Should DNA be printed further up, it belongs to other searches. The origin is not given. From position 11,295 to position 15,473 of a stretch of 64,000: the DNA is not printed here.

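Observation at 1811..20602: Two lipoprotein serpins embedded among three transglutaminase-like (papain-fold) proteins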

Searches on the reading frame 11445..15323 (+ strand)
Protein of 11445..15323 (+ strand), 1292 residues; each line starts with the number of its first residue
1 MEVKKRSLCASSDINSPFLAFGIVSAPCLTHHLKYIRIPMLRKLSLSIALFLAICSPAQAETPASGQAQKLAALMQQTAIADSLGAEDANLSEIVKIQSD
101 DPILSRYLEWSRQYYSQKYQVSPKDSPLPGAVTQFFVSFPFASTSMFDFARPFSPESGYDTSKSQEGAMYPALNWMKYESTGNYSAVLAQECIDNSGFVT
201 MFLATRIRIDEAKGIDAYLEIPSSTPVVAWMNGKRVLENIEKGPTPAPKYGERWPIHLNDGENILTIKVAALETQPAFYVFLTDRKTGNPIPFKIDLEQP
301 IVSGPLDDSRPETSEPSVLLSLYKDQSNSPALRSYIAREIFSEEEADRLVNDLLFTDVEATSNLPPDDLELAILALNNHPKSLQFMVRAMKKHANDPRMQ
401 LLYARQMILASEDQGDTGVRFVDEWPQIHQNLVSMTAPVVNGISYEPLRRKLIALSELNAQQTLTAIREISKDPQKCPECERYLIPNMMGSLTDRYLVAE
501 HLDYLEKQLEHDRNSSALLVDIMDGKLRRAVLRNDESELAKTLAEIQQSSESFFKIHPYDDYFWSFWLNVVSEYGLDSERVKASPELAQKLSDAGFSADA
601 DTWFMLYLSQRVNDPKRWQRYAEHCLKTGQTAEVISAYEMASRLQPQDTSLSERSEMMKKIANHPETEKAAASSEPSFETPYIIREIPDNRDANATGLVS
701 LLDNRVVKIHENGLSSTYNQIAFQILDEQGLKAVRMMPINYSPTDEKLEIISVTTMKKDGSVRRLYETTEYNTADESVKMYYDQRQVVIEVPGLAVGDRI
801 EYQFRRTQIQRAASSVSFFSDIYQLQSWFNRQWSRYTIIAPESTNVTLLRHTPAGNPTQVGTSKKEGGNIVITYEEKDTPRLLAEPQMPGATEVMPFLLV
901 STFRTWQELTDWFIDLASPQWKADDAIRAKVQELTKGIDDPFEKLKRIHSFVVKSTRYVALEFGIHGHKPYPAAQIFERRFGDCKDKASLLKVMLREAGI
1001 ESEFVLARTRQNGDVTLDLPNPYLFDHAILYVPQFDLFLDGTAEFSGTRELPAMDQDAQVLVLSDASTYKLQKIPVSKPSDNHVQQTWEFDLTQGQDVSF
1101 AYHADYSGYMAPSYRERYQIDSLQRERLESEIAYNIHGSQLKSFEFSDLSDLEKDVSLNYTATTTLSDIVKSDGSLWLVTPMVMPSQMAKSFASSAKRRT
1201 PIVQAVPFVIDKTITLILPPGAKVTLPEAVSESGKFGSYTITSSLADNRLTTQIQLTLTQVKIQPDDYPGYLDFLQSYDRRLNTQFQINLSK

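Call 4: search_protein_families(library=pfam, proteins=[window:11445-15323:+], max_evalue=0.01)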
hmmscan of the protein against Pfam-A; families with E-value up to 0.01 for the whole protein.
window:11445-15323:+ (1292 aa): 5 families
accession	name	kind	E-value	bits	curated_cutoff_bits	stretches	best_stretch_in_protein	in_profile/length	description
PF12969.12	DUF3857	-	1.2e-21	77.9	24.6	1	712-880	2-167/170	Domain of Unknown Function with PDB structure (DUF3857)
PF01841.26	Transglut_core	-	9.2e-11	42.4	23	1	929-1013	2-83/108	Transglutaminase-like superfamily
PF13429.12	TPR_15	-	0.00058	19.8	26.2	0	613-653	144-184/280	Tetratricopeptide repeat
PF23914.1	TPR_CcmH_CycH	-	0.0019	18.5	42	0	608-651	43-86/158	Cytochrome c-type biogenesis protein H TPR domain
PF13428.12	TPR_14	-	0.0029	18.6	23.5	0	616-650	2-36/44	Tetratricopeptide repeat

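Call 6: search_protein_families(library=ncbifam, proteins=[window:11445-15323:+], max_evalue=0.01)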
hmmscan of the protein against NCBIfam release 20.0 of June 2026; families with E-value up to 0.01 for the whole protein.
window:11445-15323:+ (1292 aa): 1 family
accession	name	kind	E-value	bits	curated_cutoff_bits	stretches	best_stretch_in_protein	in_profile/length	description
NF007128.0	PRK09569.1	subfamily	0.0077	14.9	344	0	726-796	117-185/437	citrate (Si)-synthase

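Call 21: find_homologous_proteins(query=window:11562-15323:+, max_evalue=1e-10)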
Query window:11562-15323:+ (1253 aa): 23 proteins with E <= 1e-10 among 8000 candidates.
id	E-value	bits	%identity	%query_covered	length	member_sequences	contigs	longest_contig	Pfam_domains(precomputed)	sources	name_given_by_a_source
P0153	0.0e+0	2814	99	100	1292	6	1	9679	PF12969.13,PF01841.26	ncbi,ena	-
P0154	0.0e+0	1755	62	100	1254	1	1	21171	PF23914.2,PF12969.13,PF01841.26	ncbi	-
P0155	0.0e+0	1729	62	99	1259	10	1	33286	PF23914.2,PF12969.13,PF13428.13,PF01841.26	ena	-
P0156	0.0e+0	1714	61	99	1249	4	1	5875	PF23914.2,PF12969.13,PF13428.13,PF01841.26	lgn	-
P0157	0.0e+0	1708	60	100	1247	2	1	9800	PF23914.2,PF12969.13,PF00515.35,PF13428.13,PF07719.24,PF01841.26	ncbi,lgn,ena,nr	ncbi:MAG: DUF3857 domain-containing protein [Proteobacteria bacterium]|nr:DUF3857 domain-containing 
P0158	0.0e+0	1673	59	100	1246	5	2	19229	PF12969.13,PF01841.26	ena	-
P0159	0.0e+0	1668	60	98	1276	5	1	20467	PF12969.13,PF01841.26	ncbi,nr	ncbi:MAG: DUF3857 and transglutaminase domain-containing protein [Proteobacteria bacterium]|nr:DUF38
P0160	0.0e+0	1567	55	100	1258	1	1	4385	PF12969.13,PF01841.26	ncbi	-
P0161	0.0e+0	1550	54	99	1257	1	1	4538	PF12969.13,PF01841.26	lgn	-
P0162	0.0e+0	1531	54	100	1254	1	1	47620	PF12969.13,PF01841.26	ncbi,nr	ncbi:MAG: DUF3857 and transglutaminase domain-containing protein [Proteobacteria bacterium]|nr:DUF38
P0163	0.0e+0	1511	54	98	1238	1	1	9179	PF12969.13,PF01841.26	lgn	-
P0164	0.0e+0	1456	52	99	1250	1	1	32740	PF12969.13,PF01841.26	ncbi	-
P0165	0.0e+0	1425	53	98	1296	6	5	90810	PF12969.13,PF13428.13,PF01841.26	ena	-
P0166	0.0e+0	1386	55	86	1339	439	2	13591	PF12969.13,PF01841.26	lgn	-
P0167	0.0e+0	1354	51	99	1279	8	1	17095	PF23914.2,PF12969.13,PF01841.26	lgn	-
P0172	0.0e+0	1115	44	99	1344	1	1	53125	PF12969.13,PF01841.26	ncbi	-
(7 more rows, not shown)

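Call 23: find_encoding_contigs(protein=P0162, flank=10000, max_places=1)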
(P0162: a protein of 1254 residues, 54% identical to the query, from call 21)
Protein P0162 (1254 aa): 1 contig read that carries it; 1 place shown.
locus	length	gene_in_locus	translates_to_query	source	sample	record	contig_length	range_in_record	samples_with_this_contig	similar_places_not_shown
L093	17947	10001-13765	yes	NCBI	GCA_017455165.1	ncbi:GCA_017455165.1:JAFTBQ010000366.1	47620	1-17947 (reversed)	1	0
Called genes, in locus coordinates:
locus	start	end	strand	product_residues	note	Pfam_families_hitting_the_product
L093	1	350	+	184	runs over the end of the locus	-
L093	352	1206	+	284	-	PF00763:THF_DHG_CYH, PF02882:THF_DHG_CYH_C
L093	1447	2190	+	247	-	-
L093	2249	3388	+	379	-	-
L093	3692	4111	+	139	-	-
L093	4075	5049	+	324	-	PF03193:RsgA_GTPase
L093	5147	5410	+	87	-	-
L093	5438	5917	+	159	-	-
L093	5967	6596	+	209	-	PF02527:GidB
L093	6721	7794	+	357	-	PF00149:Metallophos, PF12850:Metallophos_2 (weak)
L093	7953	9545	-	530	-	PF05299:Peptidase_M61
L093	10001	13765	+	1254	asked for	PF12969:DUF3857, PF01841:Transglut_core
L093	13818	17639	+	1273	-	PF13428:TPR_14 (faint)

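Call 24: find_encoding_contigs(protein=P0165, flank=10000, max_places=1)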
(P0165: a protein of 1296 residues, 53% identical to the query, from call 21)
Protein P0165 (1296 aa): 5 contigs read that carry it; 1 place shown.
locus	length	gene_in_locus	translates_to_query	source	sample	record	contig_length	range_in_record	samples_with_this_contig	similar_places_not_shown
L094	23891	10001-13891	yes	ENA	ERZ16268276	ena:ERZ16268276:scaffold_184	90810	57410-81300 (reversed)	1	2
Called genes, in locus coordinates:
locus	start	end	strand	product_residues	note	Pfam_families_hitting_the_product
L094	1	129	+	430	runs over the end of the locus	PF00289:Biotin_carb_N, PF02786:CPSase_L_D2, PF02785:Biotin_carb_C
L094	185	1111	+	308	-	PF01734:Patatin, PF19890:DUF6363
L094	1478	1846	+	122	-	PF05164:ZapA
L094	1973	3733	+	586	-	PF12072:RNase_Y_N, PF00013:KH_1, PF01966:HD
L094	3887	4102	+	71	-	-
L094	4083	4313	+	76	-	-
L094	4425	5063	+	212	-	PF00730:HhH-GPD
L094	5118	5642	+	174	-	PF02870:Methyltransf_1N, PF01035:DNA_binding_1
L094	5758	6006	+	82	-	-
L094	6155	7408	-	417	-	PF04055:Radical_SAM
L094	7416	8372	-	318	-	PF04055:Radical_SAM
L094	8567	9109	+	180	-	-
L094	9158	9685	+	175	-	-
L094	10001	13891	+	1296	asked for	PF13428:TPR_14 (faint), PF12969:DUF3857, PF01841:Transglut_core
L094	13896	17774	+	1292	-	PF14559:TPR_19 (faint)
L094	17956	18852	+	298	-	PF00892:EamA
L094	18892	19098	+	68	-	-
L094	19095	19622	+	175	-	-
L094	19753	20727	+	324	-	PF13462:Thioredoxin_4, PF01323:DSBA, PF13098:Thioredoxin_2 (faint)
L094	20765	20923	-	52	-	-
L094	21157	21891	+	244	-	-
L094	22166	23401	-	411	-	PF01841:Transglut_core (weak)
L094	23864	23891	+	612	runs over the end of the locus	PF00501:AMP-binding, PF23562:AMP-binding_C_3 (faint)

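Call 41: search_solved_structures(query=window:11562-15323:+, max_evalue=0.01)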
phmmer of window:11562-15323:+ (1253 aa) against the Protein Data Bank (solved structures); distinct sequences matched with E-value up to 0.01: 0.

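Call 61: find_encoding_contigs(protein=P0172, flank=10000, max_places=1)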
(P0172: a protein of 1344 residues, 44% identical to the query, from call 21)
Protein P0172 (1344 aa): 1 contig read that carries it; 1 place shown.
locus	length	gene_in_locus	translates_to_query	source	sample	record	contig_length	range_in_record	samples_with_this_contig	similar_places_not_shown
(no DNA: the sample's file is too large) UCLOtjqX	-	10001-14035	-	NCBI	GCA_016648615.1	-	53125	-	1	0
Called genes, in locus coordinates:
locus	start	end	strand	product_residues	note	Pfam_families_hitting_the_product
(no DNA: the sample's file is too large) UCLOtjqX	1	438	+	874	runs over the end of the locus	PF23310:TPR_27 (faint), PF08238:Sel1 (weak)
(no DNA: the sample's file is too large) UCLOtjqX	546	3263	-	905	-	PF00023:Ank (faint), PF13637:Ank_4 (faint), PF13606:Ank_3 (faint), PF23745:ANK_LRRK2 (faint), PF12796:Ank_2, PF13857:Ank_5 (weak), PF12796:Ank_2 (weak)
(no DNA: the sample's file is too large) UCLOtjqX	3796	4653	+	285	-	PF02517:Rce1-like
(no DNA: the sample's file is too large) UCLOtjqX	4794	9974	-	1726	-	-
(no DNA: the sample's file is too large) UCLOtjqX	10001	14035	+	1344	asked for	PF12969:DUF3857, PF01841:Transglut_core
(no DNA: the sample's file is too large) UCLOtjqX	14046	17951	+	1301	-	-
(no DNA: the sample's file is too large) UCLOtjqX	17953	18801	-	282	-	PF08032:SpoU_sub_bind, PF00588:SpoU_methylase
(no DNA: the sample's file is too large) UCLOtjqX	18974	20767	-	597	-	PF03109:ABC1 (faint), PF00069:Pkinase, PF07714:PK_Tyr_Ser-Thr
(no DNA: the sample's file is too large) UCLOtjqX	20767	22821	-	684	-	PF03109:ABC1 (faint), PF00069:Pkinase, PF01636:APH (faint), PF07714:PK_Tyr_Ser-Thr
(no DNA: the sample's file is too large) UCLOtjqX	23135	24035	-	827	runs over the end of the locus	PF02518:HATPase_c, PF00204:DNA_gyraseB, PF01751:Toprim, PF00986:DNA_gyraseB_C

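Call 73: search_protein_families(library=pfam, proteins=[L094:22166-23401:-], max_evalue=0.01)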
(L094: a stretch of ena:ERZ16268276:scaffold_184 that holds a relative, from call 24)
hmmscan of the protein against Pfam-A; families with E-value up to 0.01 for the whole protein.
L094:22166-23401:- (411 aa): 1 family
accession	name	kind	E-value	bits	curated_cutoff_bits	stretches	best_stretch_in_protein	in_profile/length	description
PF01841.26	Transglut_core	-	4.5e-07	30.6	23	1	150-237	8-106/108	Transglutaminase-like superfamily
